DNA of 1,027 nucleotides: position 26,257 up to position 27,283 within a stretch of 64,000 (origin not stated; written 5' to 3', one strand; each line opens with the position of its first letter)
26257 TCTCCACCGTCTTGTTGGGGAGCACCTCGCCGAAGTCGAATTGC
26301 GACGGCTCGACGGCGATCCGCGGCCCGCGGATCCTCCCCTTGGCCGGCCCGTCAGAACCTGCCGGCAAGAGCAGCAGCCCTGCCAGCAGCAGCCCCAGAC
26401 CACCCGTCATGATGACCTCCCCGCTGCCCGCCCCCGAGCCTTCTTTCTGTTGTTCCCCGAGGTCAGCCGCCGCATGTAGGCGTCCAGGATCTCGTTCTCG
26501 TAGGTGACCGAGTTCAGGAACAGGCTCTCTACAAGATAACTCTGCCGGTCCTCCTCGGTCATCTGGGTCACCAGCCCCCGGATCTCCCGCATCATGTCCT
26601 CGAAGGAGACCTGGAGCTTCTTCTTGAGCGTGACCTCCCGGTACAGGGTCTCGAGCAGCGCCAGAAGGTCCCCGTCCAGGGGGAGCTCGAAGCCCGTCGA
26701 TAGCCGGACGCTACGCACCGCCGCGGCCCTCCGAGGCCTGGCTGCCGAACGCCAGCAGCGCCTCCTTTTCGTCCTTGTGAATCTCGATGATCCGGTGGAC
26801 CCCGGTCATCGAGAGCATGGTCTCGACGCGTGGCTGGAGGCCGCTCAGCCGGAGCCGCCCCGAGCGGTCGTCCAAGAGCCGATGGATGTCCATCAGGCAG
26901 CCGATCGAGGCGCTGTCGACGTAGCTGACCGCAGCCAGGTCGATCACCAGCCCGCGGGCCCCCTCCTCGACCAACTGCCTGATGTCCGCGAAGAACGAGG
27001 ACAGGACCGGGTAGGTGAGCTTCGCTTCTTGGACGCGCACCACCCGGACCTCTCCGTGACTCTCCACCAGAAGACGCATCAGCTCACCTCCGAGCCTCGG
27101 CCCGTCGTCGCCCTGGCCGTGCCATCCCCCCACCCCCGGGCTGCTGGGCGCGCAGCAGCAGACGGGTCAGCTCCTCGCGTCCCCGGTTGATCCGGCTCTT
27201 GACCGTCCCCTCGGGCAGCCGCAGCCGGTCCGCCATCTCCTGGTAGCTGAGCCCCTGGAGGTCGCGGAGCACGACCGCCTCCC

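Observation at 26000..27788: Four-gene operon: ECF sigma, STAS antagonist, unknown 103-aa protein, DUF1573 secreted protein (a partner-switching module without a kinase)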

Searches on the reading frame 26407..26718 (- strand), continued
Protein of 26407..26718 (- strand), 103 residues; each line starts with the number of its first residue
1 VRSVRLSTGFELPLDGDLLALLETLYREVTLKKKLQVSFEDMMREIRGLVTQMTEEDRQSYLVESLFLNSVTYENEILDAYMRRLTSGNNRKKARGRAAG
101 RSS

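Call 68: find_encoding_contigs(protein=P0142, flank=5000, max_places=2)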
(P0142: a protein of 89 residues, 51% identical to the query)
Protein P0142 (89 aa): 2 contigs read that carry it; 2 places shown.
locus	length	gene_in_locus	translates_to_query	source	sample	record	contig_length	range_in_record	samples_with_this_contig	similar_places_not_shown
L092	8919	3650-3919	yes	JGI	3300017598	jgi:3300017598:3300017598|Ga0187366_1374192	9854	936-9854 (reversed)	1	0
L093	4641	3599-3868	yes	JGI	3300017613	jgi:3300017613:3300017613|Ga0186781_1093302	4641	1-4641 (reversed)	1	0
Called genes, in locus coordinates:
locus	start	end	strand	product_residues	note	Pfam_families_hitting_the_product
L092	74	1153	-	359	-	PF27675:YCF81_N, PF01850:PIN, PF01938:TRAM (weak)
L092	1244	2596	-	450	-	PF00772:DnaB, PF03796:DnaB_C, PF13481:AAA_25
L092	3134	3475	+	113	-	PF01740:STAS, PF13466:STAS_2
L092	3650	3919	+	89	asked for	-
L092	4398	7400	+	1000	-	PF08668:HDOD, PF08448:PAS_4 (weak), PF13426:PAS_9 (faint), PF02518:HATPase_c, PF00072:Response_reg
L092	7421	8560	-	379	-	PF04055:Radical_SAM, PF13353:Fer4_12 (weak), PF13186:SPASM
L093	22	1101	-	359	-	PF27675:YCF81_N, PF01850:PIN, PF01938:TRAM (weak)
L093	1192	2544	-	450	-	PF00772:DnaB, PF03796:DnaB_C, PF13481:AAA_25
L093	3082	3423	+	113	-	PF01740:STAS, PF13466:STAS_2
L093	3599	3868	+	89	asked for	-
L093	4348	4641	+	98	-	?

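Call 76: fold_search(model_id=the predicted structure, library=viral)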
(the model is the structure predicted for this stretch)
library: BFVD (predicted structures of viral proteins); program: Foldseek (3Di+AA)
matches with E <= 10: 120; with E <= 0.001: 0
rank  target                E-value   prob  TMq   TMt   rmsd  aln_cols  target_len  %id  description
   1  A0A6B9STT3            5.7e-01  0.21  0.28  0.35   6.8        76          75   16  (no name in the UniProt tables at hand)
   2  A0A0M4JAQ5            7.5e-01  0.21  0.32  0.12  11.3        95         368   12  (no name in the UniProt tables at hand)
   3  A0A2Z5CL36            8.0e-01  0.13  0.23  0.17  15.8        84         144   17  (no name in the UniProt tables at hand)
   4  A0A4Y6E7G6            9.2e-01  0.23  0.29  0.37   7.6        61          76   21  (no name in the UniProt tables at hand)
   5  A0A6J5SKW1            1.1e+00  0.23  0.35  0.31  11.2        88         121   14  Uncharacterized protein [uncultured Caudovirales phage]
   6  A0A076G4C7            1.4e+00  0.12  0.28  0.10   9.3        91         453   19  YqaJ viral recombinase domain-containing protein [Aeromonas phage pAh6-C]
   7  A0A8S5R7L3            1.9e+00  0.18  0.34  0.49   4.0        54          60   15  Uncharacterized protein [virus sp. cthq354]
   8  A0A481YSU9            1.9e+00  0.12  0.31  0.14  13.2        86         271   13  Uncharacterized protein [Marseillevirus LCMAC101]
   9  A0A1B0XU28            2.1e+00  0.05  0.21  0.22  12.1        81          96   17  (no name in the UniProt tables at hand)
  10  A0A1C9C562            2.2e+00  0.13  0.27  0.16   9.3        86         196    9  Uncharacterized protein [Heterosigma akashiwo virus 01]
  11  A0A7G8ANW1            2.5e+00  0.18  0.34  0.42  11.7        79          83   14  Capsid and scaffold protein [Salmonella phage 8sent65]
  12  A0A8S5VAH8            2.5e+00  0.14  0.38  0.39   7.9        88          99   12  Uncharacterized protein [Siphoviridae sp. ct6bU4]
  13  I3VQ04                2.5e+00  0.13  0.36  0.44   9.1        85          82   13  B29.3 [miniopterid betaherpesvirus 1]
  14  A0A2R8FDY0            2.5e+00  0.04  0.20  0.22   8.9        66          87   26  DNA-directed RNA polymerase RPB10 [Brazilian cedratvirus IHUMI]
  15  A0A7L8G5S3            2.5e+00  0.04  0.16  0.24  11.8        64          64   20  (no name in the UniProt tables at hand)
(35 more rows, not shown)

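Call 84: list_cluster_members(proteins=[P0017, P0291, P0077, P0037])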
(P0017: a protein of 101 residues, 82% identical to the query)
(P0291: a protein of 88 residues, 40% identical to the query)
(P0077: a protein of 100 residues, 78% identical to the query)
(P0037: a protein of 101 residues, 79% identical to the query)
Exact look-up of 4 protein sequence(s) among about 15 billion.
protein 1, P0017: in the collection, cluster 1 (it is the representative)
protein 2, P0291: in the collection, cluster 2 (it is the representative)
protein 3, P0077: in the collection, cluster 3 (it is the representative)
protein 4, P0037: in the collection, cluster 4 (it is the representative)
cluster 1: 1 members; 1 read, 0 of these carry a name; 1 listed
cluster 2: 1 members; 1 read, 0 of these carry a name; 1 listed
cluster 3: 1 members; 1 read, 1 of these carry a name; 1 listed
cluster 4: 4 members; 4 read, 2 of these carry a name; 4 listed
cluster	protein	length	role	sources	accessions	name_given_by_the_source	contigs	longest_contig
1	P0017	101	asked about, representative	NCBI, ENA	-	-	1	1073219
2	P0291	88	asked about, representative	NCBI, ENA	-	-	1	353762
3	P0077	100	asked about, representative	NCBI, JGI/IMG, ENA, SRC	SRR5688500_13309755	hypothetical protein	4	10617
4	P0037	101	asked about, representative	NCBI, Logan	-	-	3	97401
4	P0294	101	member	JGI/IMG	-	hypothetical protein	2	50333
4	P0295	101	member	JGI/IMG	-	hypothetical protein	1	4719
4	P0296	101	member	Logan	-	-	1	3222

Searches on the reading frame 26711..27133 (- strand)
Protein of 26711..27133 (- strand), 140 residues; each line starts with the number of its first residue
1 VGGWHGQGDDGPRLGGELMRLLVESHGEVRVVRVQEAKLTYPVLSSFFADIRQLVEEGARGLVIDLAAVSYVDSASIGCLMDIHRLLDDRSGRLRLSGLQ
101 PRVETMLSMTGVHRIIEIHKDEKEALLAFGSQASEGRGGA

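Call 3: search_protein_families(library=pfam, proteins=[window:26711-27133:-], max_evalue=0.1)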
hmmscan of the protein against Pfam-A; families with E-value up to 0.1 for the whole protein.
window:26711-27133:- (140 aa): 3 families
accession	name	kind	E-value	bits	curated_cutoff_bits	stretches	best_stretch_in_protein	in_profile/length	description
PF01740.26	STAS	-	1.2e-17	64.1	22.6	1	23-125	4-106/106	STAS domain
PF13466.11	STAS_2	-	3.8e-11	43.4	29.2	1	39-112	7-79/80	STAS domain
PF00871.23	Acetate_kinase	-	0.062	12.4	22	1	58-106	237-285/392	Acetokinase family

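Call 4: search_protein_families(library=ncbifam, proteins=[window:26711-27133:-], max_evalue=0.1)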
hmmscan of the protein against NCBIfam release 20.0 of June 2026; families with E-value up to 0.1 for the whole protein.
window:26711-27133:- (140 aa): 6 families
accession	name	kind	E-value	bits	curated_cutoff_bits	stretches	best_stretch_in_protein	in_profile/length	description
TIGR00377.1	ant_ant_sig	superfamily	1.5e-14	53.8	53.45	1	50-122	33-106/108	anti-sigma factor antagonist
TIGR02886.1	spore_II_AA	equivalog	9.9e-12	44.8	114.75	1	53-126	32-106/106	anti-sigma F factor antagonist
NF033618.0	mlaB_1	equivalog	0.00017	21.9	90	1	43-116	22-92/94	lipid asymmetry maintenance protein MlaB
TIGR00815.1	sulP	subfamily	0.0062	15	380.45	1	27-117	455-554/565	sulfate permease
NF009045.0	PRK12379.1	equivalog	0.021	13.6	580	1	58-104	234-280/402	propionate kinase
NF038265.1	phos_prot_SiaC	equivalog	0.075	13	150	1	42-91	36-84/122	biofilm regulation phosphoprotein SiaC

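Call 40: search_solved_structures(query=window:26714-27079:-, max_evalue=0.01, show_alignments=3)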
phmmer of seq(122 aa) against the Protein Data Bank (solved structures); distinct sequences matched with E-value up to 0.01: 13.
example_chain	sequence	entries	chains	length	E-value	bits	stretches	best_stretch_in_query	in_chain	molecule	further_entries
1th8_B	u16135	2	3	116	1.5e-07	35.1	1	10-112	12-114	Anti-sigma F factor antagonist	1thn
1auz_A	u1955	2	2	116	1.7e-07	35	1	35-112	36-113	SPOIIAA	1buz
1tid_B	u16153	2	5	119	4.5e-07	33.6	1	10-112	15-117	Anti-sigma F factor antagonist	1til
6m36_B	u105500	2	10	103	5.1e-05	27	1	34-101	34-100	Anti-sigma-B factor antagonist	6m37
4hyl_A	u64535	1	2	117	8e-05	26.3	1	41-115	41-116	Stage II sporulation protein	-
1sbo_A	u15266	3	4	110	8.9e-05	26.2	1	10-103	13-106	Putative anti-sigma factor antagonist TM1442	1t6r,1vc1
6jhk_A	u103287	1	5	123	0.00017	25.3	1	29-95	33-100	RsbS negative regulator of sigma-B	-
2ka5_A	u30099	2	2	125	0.00039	24.1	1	36-108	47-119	Putative anti-sigma factor antagonist TM_1081 | Putative anti-sigma factor antagonist TM1081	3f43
7o0i_a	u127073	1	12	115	0.00059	23.5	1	12-93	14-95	RsbS, negative regulator of sigma-B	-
6qcm_A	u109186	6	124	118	0.00082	23.1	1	9-94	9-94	RsbS protein | RsbT antagonist protein RsbS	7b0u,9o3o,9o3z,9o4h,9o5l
9o4r_a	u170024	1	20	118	0.0021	21.8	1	9-94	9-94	RsbT antagonist protein RsbS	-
3fdj_A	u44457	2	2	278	0.0054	20.4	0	5-74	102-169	DegV family protein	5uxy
2vy9_A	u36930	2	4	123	0.0068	20.1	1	33-94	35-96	ANTI-SIGMA-FACTOR ANTAGONIST | ANTI-SIGMA-FACTOR ANTAGONIST (STAS) DOMAIN PROTEIN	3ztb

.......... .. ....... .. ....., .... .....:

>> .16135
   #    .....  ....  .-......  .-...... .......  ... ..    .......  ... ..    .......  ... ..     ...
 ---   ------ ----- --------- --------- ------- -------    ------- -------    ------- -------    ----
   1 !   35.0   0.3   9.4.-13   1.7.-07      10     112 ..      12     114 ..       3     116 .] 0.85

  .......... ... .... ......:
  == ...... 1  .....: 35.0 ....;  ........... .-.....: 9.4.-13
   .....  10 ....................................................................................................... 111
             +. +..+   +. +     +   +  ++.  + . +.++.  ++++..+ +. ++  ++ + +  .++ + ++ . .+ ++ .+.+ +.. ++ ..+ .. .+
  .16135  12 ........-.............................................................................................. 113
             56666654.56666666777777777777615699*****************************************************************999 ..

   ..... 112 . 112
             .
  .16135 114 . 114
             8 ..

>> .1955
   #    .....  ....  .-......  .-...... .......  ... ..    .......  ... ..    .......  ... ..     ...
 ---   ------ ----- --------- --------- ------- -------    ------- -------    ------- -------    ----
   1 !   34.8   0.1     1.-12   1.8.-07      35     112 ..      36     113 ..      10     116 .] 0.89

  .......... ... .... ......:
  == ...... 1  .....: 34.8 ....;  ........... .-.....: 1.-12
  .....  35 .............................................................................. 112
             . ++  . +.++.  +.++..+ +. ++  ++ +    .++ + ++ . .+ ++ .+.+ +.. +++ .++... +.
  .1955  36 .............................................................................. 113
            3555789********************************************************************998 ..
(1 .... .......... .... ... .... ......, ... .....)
